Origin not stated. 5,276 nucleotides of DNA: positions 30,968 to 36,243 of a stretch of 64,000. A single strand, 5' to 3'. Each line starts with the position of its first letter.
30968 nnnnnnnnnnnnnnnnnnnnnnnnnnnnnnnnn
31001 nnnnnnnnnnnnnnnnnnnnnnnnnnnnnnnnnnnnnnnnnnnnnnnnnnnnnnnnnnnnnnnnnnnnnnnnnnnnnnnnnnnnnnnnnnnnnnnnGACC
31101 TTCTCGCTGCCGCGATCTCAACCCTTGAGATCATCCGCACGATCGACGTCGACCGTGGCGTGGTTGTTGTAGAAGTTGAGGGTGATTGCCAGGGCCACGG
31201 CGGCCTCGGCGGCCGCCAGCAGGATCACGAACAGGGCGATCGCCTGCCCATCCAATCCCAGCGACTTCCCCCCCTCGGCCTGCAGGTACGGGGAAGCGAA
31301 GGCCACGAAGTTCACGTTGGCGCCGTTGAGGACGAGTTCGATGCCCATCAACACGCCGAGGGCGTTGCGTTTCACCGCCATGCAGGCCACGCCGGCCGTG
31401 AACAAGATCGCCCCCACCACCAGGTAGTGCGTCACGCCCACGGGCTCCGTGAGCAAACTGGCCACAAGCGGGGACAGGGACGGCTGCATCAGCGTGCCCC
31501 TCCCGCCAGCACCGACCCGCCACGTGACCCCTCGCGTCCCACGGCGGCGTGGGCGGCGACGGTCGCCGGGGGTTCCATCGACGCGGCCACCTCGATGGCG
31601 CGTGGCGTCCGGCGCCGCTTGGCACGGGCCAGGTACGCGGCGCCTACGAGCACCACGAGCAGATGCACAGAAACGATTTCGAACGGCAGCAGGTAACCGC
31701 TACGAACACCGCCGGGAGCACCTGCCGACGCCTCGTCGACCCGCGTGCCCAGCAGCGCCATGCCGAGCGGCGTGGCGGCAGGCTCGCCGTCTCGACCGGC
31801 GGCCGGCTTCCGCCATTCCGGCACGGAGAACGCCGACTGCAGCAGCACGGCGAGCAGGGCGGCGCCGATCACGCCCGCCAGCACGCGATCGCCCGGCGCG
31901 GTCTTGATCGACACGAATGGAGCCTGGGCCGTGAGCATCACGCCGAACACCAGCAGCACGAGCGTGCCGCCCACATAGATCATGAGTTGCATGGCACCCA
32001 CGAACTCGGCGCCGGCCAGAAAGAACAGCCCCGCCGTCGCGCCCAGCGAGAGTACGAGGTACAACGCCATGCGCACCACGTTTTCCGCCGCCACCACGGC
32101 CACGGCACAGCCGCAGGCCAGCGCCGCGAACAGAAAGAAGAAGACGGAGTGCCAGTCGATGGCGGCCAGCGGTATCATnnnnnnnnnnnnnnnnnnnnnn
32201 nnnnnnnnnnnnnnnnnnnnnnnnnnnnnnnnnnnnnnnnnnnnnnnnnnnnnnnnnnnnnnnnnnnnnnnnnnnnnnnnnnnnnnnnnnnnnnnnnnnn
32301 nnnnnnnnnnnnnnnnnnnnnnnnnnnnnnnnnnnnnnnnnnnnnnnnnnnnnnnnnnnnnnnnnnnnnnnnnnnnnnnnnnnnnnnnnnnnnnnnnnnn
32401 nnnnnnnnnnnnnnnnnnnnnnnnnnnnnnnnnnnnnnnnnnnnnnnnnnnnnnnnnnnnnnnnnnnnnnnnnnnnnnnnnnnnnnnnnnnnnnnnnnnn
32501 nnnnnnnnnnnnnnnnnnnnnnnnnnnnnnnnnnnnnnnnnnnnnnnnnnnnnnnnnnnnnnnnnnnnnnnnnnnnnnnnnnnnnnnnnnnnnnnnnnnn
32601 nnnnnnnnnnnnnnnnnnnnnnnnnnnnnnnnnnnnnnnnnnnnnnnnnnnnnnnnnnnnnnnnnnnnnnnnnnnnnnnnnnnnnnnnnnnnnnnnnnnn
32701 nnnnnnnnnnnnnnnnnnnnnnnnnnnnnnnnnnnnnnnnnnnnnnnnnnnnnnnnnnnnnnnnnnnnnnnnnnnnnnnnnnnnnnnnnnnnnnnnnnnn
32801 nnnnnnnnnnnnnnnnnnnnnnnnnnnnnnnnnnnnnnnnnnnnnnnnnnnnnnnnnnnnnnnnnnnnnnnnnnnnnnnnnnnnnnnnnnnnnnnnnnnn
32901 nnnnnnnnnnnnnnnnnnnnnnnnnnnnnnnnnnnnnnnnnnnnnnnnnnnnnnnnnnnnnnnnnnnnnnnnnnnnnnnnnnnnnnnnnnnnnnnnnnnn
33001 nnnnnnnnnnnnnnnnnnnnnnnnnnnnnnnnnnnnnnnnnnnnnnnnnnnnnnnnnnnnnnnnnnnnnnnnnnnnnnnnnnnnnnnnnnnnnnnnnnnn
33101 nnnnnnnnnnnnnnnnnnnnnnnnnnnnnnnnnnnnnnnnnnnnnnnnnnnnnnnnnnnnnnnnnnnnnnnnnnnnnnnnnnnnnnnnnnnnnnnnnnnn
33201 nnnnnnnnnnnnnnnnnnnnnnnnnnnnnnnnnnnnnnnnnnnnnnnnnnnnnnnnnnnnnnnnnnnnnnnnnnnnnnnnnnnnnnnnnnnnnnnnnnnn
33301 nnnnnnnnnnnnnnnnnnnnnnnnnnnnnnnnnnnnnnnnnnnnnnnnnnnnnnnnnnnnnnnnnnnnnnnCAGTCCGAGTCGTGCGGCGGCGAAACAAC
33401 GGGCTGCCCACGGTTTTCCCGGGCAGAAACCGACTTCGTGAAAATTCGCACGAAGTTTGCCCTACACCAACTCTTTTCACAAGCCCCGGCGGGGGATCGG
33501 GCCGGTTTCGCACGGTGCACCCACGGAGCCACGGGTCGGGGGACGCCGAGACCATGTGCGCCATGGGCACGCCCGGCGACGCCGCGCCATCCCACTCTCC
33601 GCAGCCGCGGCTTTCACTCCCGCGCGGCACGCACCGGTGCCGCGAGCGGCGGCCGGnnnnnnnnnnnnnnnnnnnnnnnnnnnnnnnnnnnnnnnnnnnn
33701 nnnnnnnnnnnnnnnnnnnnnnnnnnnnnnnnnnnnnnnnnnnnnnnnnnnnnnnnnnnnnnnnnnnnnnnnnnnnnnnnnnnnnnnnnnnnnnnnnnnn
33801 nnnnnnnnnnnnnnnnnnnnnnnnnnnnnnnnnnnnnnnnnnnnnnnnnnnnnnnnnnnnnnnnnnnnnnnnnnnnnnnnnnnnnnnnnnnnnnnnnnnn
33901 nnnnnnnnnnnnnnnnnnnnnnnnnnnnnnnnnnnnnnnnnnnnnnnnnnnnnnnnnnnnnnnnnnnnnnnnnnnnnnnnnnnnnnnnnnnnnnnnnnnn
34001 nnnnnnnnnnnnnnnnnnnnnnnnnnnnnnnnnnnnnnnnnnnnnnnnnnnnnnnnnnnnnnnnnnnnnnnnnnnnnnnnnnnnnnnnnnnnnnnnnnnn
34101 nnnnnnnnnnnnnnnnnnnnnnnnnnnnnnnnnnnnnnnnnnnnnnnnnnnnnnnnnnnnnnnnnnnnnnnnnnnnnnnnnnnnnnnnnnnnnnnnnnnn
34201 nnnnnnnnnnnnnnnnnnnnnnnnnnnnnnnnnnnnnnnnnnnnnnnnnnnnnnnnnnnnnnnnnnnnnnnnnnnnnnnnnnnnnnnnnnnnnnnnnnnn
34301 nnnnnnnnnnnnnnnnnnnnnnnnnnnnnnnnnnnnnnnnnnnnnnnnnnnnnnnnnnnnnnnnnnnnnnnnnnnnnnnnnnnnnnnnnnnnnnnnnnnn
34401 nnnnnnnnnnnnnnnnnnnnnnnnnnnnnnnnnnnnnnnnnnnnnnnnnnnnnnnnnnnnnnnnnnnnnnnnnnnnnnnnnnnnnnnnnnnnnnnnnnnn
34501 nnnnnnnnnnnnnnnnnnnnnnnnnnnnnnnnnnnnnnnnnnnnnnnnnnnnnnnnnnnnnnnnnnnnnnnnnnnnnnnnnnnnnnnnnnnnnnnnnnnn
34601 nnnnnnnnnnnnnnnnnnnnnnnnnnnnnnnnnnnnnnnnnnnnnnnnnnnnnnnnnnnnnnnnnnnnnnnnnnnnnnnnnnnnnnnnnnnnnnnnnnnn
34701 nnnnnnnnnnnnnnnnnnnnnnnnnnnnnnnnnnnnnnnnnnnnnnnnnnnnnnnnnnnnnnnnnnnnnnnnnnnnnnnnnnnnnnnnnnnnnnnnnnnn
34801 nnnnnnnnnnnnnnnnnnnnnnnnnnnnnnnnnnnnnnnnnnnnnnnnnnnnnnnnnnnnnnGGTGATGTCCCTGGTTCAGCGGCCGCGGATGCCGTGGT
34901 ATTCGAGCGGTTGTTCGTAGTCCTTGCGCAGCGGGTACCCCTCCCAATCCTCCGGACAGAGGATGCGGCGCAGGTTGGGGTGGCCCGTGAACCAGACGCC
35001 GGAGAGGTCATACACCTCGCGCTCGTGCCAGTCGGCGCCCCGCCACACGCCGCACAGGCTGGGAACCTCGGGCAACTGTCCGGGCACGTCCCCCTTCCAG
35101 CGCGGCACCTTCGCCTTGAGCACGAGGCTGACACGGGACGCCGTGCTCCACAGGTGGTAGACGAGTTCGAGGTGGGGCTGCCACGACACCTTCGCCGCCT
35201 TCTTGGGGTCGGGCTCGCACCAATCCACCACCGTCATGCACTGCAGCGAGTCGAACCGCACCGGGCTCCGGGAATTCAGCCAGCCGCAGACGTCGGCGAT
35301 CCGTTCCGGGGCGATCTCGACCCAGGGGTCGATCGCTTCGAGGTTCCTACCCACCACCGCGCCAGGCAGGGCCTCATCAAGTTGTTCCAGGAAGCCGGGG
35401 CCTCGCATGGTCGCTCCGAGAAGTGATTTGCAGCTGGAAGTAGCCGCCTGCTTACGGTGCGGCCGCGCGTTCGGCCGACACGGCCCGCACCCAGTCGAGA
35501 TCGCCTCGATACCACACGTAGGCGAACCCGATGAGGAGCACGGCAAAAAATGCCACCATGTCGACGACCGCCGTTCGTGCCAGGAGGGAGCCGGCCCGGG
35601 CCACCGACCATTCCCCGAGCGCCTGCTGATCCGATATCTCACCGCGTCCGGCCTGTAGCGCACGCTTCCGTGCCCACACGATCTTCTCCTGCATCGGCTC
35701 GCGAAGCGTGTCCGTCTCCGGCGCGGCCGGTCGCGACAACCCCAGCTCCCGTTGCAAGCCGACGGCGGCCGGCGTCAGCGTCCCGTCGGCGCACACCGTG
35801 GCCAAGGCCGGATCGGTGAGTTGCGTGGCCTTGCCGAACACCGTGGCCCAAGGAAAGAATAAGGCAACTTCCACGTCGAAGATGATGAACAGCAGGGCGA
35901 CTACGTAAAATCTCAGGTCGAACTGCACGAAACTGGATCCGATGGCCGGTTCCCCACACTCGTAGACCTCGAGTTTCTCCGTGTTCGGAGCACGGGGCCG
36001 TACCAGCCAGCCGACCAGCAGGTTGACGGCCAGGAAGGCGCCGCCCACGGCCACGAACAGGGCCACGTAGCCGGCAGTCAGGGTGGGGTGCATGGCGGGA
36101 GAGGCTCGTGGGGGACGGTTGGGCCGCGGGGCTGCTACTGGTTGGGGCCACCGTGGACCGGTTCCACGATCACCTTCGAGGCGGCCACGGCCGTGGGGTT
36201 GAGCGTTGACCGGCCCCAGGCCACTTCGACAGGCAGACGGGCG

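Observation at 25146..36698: Atypical complex I cluster: order nuoI-A-C-D-(285-bp gap)-H-J-K-L-M-N, with nuoB and nuoE/F/G absent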

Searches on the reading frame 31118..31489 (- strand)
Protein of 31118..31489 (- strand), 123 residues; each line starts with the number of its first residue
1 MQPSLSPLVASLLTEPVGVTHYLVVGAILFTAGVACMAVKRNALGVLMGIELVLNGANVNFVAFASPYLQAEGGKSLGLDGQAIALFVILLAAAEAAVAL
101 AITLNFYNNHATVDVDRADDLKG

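Call 4: search_protein_families(library=pfam, proteins=[window:31118-31489:-], max_evalue=0.01)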
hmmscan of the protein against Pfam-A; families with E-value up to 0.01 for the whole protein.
window:31118-31489:- (123 aa): 1 family
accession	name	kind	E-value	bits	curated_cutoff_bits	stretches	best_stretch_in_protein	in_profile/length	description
PF00420.29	Oxidored_q2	-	1.2e-23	83.1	26.1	1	21-122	1-94/95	NADH-ubiquinone/plastoquinone oxidoreductase chain 4L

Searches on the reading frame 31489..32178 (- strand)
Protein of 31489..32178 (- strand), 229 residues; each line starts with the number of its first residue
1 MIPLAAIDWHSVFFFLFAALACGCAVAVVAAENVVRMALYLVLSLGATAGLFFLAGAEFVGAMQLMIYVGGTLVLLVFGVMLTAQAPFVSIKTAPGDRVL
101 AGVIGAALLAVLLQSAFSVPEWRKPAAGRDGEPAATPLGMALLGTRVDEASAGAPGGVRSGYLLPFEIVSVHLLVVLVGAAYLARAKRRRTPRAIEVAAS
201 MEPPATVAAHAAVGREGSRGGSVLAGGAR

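Call 4: search_protein_families(library=pfam, proteins=[window:31489-32178:-], max_evalue=0.01)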
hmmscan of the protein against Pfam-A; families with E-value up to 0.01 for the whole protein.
window:31489-32178:- (229 aa): 1 family
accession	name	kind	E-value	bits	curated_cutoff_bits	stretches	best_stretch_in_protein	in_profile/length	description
PF00499.25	Oxidored_q3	-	1.1e-30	106.7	33.2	1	24-183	1-146/146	NADH-ubiquinone/plastoquinone oxidoreductase chain 6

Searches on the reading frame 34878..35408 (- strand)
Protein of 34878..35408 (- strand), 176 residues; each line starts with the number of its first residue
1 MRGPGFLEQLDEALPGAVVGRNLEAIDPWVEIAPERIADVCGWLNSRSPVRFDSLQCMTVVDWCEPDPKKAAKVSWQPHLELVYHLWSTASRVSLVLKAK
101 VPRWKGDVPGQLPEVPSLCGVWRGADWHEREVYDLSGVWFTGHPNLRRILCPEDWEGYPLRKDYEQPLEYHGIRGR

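Call 4: search_protein_families(library=pfam, proteins=[window:34878-35408:-], max_evalue=0.01)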
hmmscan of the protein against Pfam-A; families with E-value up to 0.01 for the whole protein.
window:34878-35408:- (176 aa): 1 family
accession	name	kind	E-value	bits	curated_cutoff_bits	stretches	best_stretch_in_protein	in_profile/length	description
PF00329.25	Complex1_30kDa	-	2.2e-38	132.1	22.5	1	30-166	1-120/124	Respiratory-chain NADH dehydrogenase, 30 Kd subunit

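Call 25: search_protein_families(library=ncbifam, proteins=[window:34878-35408:-], max_evalue=0.01)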
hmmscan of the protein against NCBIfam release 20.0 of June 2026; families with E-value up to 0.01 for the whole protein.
window:34878-35408:- (176 aa): 17 families
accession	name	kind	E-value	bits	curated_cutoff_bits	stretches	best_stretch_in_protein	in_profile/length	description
TIGR01961.1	NuoC_fam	subfamily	1.2e-31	109.7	122.45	1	30-165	3-119/122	NADH (or F420H2) dehydrogenase, subunit C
NF005832.0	PRK07735.1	equivalog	5.9e-30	104.8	431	1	75-166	341-425/430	NADH-quinone oxidoreductase subunit C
NF009808.0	PRK13292.1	equivalog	3.7e-27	94.5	1156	1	9-165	230-374/791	NADH-quinone oxidoreductase subunit B/C/D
NF005856.0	PRK07785.1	equivalog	7.3e-27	94.8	224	1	30-172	104-233/246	NADH-quinone oxidoreductase subunit C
NF009141.0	PRK12494.1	equivalog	1.6e-26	93.3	175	1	80-169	82-168/175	NAD(P)H-quinone oxidoreductase subunit J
NF004737.0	PRK06074.2-4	equivalog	1.6e-25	89.8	144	1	73-165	42-125/150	NADH-quinone oxidoreductase subunit C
NF004733.0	PRK06074.1-5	equivalog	9.2e-24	84.2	225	1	9-164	12-149/203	NADH-quinone oxidoreductase subunit C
NF040611.1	F420_dehyd_FpoC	exception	4.5e-21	75.4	220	1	30-166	31-148/158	F420H2 dehydrogenase subunit FpoC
NF004735.0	PRK06074.2-2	equivalog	2.1e-20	73.2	176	1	30-165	31-147/158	NADH-quinone oxidoreductase subunit C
NF006304.0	PRK08491.1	equivalog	9.9e-20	71.2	228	1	77-164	95-174/263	NADH-quinone oxidoreductase subunit C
NF008728.0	PRK11742.1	equivalog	1.7e-19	69.6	840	1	29-165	48-173/598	NADH-quinone oxidoreductase subunit C/D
NF004730.0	PRK06074.1-1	equivalog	9.9e-19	68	193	1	27-164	29-156/200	NADH-quinone oxidoreductase subunit C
NF004734.0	PRK06074.2-1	equivalog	6.5e-16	58.8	169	1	77-166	64-151/164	NADH-quinone oxidoreductase subunit C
NF004732.0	PRK06074.1-4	equivalog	1.6e-14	54.3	376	1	110-164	141-195/250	NADH-quinone oxidoreductase subunit C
NF004736.0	PRK06074.2-3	equivalog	2.7e-13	50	239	1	51-166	61-159/183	NADH-quinone oxidoreductase subunit C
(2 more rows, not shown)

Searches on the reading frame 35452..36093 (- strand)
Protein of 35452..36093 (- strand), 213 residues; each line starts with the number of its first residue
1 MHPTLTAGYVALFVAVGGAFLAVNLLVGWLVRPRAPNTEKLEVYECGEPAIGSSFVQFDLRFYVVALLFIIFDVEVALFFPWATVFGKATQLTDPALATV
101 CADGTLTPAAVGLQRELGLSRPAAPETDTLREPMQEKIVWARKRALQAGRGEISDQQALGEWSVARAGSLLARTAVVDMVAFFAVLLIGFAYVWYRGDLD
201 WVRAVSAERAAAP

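Call 4: search_protein_families(library=pfam, proteins=[window:35452-36093:-], max_evalue=0.01)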
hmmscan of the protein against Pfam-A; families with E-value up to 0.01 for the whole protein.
window:35452-36093:- (213 aa): 1 family
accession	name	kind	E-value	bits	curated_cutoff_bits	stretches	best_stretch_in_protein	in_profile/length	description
PF00507.24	Oxidored_q4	-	1.4e-28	99.4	23.3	2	23-89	3-69/99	NADH-ubiquinone/plastoquinone oxidoreductase, chain 3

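Call 25: search_protein_families(library=ncbifam, proteins=[window:35452-36093:-], max_evalue=0.01)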
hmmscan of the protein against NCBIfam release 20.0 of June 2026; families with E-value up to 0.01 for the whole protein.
window:35452-36093:- (213 aa): 5 families
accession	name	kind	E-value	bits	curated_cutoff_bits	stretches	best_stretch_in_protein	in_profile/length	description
NF005839.0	PRK07756.1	equivalog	1.8e-23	83.1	163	2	10-88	12-90/122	NADH-quinone oxidoreductase subunit A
NF005922.0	PRK07928.1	equivalog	2e-20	73.4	155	2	12-89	9-88/119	NADH-quinone oxidoreductase subunit A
NF006303.0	PRK08489.1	equivalog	5.3e-17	62.6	145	2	12-88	16-94/129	NAD(P)H-quinone oxidoreductase subunit 3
NF005022.0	PRK06432.1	equivalog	7.2e-08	32.5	164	1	33-88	63-118/151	NADH dehydrogenase subunit A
NF004726.0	PRK06073.1-1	equivalog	0.0069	16.4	150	1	13-83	17-83/129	NADH dehydrogenase subunit A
